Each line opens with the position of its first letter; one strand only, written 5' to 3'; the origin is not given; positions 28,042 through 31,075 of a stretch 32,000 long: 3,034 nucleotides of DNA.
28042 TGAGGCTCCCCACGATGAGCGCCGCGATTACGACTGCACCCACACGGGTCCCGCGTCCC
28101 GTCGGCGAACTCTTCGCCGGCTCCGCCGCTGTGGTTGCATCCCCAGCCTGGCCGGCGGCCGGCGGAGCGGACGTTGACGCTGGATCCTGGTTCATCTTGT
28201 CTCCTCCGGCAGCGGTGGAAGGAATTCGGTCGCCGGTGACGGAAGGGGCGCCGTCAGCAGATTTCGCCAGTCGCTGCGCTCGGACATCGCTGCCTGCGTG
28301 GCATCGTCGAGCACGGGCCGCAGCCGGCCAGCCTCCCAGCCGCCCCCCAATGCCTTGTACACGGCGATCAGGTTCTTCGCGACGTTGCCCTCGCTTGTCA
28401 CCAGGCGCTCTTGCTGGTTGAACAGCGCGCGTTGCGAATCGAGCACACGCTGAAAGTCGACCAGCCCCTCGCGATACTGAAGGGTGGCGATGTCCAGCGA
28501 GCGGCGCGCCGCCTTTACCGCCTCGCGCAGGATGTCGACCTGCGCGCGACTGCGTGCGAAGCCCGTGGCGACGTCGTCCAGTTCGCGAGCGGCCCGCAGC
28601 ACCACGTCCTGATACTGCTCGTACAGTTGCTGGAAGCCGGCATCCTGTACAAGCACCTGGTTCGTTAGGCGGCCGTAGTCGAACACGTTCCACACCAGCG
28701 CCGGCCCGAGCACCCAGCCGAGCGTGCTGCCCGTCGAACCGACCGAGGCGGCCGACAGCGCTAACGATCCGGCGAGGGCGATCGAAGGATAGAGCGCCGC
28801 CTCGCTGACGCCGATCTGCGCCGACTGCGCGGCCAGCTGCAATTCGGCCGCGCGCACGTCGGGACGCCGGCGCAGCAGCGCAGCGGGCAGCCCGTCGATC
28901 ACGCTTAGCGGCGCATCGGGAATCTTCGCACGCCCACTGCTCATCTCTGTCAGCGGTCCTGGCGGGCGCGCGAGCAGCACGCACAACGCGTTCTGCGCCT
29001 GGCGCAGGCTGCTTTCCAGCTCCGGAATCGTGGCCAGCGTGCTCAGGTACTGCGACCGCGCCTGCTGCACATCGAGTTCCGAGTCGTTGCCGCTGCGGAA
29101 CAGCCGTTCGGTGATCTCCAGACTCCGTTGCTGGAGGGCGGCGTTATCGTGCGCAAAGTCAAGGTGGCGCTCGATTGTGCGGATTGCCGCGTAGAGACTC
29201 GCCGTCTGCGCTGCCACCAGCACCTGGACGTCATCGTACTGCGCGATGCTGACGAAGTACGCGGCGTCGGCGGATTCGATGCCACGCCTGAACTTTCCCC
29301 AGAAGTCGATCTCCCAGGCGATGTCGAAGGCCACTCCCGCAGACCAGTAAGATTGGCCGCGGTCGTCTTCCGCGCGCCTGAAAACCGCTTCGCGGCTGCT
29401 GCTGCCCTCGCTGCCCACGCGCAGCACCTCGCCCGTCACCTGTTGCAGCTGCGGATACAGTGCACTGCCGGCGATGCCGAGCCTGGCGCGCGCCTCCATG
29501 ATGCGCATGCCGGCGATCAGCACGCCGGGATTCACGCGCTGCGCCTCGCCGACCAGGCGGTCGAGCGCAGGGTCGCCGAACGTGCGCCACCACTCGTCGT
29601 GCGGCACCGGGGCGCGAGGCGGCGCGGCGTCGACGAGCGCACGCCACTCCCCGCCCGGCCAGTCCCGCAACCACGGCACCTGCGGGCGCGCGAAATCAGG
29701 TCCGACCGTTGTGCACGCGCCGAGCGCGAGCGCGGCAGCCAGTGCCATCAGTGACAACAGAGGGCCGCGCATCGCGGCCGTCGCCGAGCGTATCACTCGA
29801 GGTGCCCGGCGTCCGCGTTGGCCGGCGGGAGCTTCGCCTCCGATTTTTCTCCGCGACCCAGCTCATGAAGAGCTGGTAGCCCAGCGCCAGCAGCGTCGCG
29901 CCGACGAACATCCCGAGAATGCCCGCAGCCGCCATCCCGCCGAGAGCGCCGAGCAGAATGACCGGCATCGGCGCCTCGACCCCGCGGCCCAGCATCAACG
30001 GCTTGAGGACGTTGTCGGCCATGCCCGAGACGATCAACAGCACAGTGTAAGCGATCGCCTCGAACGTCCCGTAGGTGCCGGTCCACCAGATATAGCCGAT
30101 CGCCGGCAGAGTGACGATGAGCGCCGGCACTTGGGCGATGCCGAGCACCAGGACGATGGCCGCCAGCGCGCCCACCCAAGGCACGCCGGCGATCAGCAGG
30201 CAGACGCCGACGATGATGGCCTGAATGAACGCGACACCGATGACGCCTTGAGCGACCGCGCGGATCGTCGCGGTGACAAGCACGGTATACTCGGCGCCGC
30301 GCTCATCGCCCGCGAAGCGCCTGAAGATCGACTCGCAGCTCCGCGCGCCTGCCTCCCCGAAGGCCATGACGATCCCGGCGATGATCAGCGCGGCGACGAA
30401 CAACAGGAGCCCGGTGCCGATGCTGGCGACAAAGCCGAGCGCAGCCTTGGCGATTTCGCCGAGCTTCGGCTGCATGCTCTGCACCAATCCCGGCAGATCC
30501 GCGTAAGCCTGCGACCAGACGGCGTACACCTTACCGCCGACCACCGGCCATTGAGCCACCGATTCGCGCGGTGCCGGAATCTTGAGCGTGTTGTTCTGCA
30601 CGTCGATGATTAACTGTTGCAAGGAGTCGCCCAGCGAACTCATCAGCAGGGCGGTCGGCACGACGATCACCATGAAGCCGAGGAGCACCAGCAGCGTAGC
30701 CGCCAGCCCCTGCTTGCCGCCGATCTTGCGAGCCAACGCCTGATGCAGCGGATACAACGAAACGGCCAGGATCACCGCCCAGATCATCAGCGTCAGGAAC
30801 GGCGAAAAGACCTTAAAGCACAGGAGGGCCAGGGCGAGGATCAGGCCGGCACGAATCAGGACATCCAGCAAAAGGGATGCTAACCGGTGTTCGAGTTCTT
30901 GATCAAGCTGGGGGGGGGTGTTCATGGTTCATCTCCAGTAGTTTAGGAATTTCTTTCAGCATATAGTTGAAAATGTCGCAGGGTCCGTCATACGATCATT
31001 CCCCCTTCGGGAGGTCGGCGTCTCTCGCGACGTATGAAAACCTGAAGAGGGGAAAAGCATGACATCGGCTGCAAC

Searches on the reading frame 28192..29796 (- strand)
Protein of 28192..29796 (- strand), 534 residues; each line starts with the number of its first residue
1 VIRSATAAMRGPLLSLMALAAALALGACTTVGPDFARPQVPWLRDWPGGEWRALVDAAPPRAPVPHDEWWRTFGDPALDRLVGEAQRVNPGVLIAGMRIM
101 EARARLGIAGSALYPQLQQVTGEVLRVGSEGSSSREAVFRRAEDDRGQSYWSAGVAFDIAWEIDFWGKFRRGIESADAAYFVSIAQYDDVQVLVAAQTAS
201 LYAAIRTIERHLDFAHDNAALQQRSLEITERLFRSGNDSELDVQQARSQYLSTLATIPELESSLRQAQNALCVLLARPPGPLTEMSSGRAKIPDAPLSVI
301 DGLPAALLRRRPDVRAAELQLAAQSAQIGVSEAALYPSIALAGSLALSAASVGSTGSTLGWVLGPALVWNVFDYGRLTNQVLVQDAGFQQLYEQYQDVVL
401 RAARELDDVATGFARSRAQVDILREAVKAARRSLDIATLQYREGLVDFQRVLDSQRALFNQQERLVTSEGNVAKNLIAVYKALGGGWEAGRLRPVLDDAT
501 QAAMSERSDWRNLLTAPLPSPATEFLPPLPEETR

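Call 79: search_protein_families(library=pfam, proteins=[window:28192-29796:-], max_evalue=0.00001)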
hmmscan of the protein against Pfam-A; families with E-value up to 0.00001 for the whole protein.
window:28192-29796:- (534 aa): 1 family
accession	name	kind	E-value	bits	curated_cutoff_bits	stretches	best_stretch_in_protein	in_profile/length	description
PF02321.23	OEP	-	6.2e-39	134.2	22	2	78-275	1-186/187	Outer membrane efflux protein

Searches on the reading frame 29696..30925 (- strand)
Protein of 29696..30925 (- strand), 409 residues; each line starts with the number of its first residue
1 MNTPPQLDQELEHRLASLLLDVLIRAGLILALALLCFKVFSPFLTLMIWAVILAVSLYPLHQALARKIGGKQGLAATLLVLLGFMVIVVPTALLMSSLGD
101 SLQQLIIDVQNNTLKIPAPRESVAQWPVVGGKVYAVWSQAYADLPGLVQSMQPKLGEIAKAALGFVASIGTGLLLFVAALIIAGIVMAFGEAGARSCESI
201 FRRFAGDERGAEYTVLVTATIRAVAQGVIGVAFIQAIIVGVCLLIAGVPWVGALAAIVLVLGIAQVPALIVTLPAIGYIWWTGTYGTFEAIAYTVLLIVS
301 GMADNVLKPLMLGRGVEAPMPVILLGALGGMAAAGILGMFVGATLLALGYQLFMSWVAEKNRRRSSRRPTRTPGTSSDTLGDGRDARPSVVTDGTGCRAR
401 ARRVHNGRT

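Call 79: search_protein_families(library=pfam, proteins=[window:29696-30925:-], max_evalue=0.00001)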
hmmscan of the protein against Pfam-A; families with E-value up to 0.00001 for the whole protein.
window:29696-30925:- (409 aa): 1 family
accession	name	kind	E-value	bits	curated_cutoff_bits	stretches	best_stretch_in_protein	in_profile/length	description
PF01594.21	AI-2E_transport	-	9.4e-29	101.1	34.3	1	28-353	6-323/327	AI-2E family transporter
